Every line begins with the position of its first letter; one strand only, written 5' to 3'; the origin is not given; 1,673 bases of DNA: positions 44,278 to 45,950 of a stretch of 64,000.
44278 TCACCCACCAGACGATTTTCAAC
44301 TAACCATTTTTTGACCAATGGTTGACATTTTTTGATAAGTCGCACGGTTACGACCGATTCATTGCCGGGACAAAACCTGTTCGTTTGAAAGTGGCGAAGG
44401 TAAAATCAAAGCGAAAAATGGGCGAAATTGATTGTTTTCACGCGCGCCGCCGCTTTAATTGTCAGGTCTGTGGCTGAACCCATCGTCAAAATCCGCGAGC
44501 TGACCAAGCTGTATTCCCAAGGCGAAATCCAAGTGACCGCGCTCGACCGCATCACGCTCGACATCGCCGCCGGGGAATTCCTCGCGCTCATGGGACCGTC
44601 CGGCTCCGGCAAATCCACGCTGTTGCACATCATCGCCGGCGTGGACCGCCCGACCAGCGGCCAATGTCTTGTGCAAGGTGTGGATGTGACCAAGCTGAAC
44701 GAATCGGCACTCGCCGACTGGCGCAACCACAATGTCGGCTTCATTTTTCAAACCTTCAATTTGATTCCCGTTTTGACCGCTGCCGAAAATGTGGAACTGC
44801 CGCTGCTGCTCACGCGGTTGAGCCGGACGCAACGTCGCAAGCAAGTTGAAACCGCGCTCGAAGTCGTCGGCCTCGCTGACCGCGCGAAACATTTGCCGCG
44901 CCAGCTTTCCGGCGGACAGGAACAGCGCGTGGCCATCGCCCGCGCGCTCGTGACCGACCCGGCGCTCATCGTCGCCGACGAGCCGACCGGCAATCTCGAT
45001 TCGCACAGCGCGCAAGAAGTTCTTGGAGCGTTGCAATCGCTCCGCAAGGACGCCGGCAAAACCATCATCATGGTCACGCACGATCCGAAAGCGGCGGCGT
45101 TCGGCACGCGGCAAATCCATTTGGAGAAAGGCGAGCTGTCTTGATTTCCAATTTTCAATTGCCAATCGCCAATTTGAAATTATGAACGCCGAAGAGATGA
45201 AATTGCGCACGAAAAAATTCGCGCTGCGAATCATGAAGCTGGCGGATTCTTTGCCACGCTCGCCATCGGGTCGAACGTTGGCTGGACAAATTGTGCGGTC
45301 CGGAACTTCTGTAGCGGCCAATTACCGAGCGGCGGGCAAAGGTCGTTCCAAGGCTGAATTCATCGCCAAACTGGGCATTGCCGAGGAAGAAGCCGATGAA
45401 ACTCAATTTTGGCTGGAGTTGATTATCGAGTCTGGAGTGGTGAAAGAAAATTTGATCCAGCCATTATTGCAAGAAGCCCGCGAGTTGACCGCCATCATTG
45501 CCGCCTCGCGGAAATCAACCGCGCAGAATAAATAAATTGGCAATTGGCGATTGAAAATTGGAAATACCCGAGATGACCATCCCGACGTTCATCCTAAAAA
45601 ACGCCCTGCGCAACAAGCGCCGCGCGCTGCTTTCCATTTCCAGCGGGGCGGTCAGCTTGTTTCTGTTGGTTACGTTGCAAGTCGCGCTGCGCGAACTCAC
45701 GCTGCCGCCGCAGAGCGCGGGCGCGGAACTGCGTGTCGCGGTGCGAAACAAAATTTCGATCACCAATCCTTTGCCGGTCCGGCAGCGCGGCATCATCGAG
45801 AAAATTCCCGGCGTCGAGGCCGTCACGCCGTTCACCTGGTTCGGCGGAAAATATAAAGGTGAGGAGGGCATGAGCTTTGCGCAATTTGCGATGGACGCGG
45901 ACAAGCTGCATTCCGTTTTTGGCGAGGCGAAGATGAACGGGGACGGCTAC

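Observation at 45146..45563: Four-helix-bundle gene in a 418-bp cassette bounded by inverted heptamer arrays, wedged between the ABC ATPase and permease genes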

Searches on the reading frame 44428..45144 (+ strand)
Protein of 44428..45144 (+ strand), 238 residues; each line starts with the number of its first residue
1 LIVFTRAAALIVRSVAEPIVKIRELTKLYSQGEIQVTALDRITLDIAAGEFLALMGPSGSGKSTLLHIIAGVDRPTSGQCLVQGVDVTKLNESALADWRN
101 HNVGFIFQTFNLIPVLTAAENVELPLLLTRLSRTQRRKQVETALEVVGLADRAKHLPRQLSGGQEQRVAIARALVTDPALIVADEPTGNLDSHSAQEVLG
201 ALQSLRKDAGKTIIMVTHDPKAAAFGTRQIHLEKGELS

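Call 5: search_protein_families(library=pfam, proteins=[window:44428-45144:+])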
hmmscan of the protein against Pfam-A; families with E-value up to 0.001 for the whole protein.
window:44428-45144:+ (238 aa): 6 families
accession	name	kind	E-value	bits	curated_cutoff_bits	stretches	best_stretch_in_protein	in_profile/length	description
PF00005.33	ABC_tran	-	4.7e-36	124.9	25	1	39-187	1-136/137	ABC transporter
PF13481.12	AAA_25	-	5e-06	26.7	27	0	45-66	29-50/195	AAA domain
PF13304.12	AAA_21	-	1e-05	26.2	27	0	52-72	2-22/304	AAA domain, putative AbiEii toxin, Type IV TA system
PF02463.25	SMC_N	-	3.9e-05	23.6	40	0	144-223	121-202/220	RecF/RecN/SMC N terminal domain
PF13191.12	AAA_16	-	0.00011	23.2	32.6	1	35-207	8-125/167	AAA ATPase domain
PF13555.12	AAA_29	-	0.00048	20.3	27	0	43-66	16-39/61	P-loop containing region of AAA domain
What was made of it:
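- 44428..45144 (+): Host gene upstream: ABC transporter ATPase (MacB/LolD type). Its TGA stop (45142-45144) lies at the base of the left arm. PF00005 E 4.7e-36 (call 5).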

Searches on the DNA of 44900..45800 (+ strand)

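Call 21: search_rna_families(source=window, start=44900, end=45800, threshold=evalue, max_evalue=10)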
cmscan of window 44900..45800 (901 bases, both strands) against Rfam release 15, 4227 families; matches with E-value up to 10: 2.
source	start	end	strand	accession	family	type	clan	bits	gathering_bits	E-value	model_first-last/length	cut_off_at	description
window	45669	45747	+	RF00843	mir-228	Gene; miRNA;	CL00093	16.5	45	1.3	1-85/85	no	mir-228 microRNA precursor family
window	45512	45559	-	RF01683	P6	Gene; sRNA;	-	13.1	50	0.51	267-314/510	no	Pseudomonas sRNA P6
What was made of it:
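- Tried and rejected: Rfam, E-value mode on 44900-45800: only two chance-level hits (call 21).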

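Call 84: search_rna_families(sources=[L005, L006, L007, L008, L009, L010, L011, L012, L013, L014, L015, L016, L017, L018, L019, L020, L021, L022, L023, L024], threshold=gathering)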
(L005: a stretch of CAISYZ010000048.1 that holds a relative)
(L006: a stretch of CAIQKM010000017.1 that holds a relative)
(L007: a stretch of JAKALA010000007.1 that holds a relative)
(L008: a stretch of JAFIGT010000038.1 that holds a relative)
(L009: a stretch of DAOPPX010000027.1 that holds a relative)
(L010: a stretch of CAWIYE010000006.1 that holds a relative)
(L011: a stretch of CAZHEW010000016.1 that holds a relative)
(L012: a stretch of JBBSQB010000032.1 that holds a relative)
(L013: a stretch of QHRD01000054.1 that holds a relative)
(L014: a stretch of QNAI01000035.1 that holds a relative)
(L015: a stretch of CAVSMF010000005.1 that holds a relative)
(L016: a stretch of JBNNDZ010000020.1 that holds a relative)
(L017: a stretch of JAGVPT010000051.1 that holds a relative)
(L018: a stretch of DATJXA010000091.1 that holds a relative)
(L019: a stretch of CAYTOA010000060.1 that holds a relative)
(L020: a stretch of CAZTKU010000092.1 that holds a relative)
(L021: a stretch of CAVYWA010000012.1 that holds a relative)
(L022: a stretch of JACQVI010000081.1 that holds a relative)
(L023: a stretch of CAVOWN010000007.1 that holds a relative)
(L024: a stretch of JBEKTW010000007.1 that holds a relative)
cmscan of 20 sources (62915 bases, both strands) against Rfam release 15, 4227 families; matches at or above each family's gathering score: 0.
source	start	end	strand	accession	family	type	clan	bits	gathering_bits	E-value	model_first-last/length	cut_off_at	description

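Call 85: search_rna_families(sources=[L025, L026, L027, L028, L029, L030, L031, L032, L033, L034, L035, L036, L037, L038, L039, L040, L041, L042, L043, L044], threshold=gathering)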
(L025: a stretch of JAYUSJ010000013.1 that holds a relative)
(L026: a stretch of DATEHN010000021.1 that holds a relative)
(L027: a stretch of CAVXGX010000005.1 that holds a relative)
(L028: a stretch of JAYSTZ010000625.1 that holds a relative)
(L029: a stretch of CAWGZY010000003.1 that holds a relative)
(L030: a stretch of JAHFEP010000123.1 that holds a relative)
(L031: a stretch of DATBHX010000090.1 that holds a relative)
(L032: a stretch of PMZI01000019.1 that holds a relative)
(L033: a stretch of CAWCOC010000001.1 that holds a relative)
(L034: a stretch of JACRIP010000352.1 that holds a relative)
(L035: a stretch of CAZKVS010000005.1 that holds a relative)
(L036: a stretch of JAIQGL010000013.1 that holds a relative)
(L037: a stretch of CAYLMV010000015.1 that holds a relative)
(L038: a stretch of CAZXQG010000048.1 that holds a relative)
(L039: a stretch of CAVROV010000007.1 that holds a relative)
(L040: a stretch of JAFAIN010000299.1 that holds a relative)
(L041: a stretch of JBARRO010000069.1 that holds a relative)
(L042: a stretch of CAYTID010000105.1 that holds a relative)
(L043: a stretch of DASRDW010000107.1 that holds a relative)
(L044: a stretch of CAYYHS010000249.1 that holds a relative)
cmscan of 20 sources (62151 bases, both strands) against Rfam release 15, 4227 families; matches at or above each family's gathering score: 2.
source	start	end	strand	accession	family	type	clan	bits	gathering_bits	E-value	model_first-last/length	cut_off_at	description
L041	1344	1417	+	RF00005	tRNA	Gene; tRNA;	CL00001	70.7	29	1.9e-13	1-71/71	no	tRNA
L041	2008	2080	+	RF00005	tRNA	Gene; tRNA;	CL00001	60.4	29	1.3e-10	1-71/71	no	tRNA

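Call 86: search_rna_families(sources=[L045, L046, L047, L048, L049, L050, L051, L052, L053, L054, L055, L056, L057, L058, L059, L060, L061, L062, L063, L064], threshold=gathering)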
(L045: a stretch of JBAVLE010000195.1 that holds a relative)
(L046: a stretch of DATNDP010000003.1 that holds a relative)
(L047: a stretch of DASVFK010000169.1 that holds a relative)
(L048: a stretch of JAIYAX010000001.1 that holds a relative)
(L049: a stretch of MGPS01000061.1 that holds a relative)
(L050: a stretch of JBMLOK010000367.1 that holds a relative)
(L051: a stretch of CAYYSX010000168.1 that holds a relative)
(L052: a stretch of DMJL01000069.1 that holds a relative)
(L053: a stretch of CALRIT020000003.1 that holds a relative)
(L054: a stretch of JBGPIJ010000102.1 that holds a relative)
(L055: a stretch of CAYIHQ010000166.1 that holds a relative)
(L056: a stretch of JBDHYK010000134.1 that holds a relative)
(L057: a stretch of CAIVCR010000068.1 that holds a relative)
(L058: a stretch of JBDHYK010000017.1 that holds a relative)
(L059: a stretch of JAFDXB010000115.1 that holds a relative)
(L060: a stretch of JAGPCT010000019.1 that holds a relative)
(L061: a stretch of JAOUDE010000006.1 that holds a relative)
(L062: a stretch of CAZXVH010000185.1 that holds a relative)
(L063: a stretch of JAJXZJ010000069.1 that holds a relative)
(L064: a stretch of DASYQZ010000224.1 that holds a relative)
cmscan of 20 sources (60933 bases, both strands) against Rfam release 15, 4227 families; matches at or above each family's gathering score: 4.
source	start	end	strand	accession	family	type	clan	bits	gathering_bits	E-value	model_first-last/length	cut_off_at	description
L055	1378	1451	+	RF00005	tRNA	Gene; tRNA;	CL00001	70.3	29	2.5e-13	1-71/71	no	tRNA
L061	1356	1429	+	RF00005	tRNA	Gene; tRNA;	CL00001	68.6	29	7e-13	1-71/71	no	tRNA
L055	1897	1968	+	RF00005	tRNA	Gene; tRNA;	CL00001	63.2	29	2.2e-11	1-71/71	no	tRNA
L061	1894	1966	+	RF00005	tRNA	Gene; tRNA;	CL00001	62.5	29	3.4e-11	1-71/71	no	tRNA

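Call 87: search_rna_families(sources=[L065, L066, L067, L068, L069, L070, L071, L072, L073, L074, L075, L076, L077, L078, L079, L080, L081, L082, L083, L084], threshold=gathering)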
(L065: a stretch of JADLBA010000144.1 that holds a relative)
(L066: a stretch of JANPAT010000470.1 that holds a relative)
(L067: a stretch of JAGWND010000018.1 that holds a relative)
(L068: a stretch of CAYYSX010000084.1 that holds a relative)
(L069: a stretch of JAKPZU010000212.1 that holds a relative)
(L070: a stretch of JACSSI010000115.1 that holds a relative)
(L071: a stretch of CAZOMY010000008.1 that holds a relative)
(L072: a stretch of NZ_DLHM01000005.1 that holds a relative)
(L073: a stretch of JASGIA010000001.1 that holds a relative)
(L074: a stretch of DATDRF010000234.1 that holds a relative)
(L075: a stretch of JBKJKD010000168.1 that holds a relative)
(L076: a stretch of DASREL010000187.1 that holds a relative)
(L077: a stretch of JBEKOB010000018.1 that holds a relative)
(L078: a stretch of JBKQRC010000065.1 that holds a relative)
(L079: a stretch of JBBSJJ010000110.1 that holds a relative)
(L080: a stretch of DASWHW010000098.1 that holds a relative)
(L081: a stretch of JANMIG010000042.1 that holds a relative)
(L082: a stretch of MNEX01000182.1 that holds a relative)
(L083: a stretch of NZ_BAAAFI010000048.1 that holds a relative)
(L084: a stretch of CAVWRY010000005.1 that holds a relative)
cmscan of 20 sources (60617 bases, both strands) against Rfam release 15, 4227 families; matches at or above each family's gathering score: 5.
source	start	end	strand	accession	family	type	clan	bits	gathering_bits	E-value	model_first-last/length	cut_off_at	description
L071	1379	1452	+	RF00005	tRNA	Gene; tRNA;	CL00001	71.5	29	1.1e-13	1-71/71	no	tRNA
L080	996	1070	+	RF00005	tRNA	Gene; tRNA;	CL00001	70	29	2.9e-13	1-71/71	no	tRNA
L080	1360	1433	+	RF00005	tRNA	Gene; tRNA;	CL00001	68.7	29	6.8e-13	1-71/71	no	tRNA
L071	1897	1968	+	RF00005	tRNA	Gene; tRNA;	CL00001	63.9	29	1.4e-11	1-71/71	no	tRNA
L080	1889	1961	+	RF00005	tRNA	Gene; tRNA;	CL00001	61.7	29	5.7e-11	1-71/71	no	tRNA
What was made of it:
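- On 23S rRNA intervening sequence (IVS) element: None of the 80 related loci contains rRNA (calls 84-87).
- Tried and rejected: Rfam, gathering threshold on all 80 related loci: only tRNAs, no rRNA (calls 84-87).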
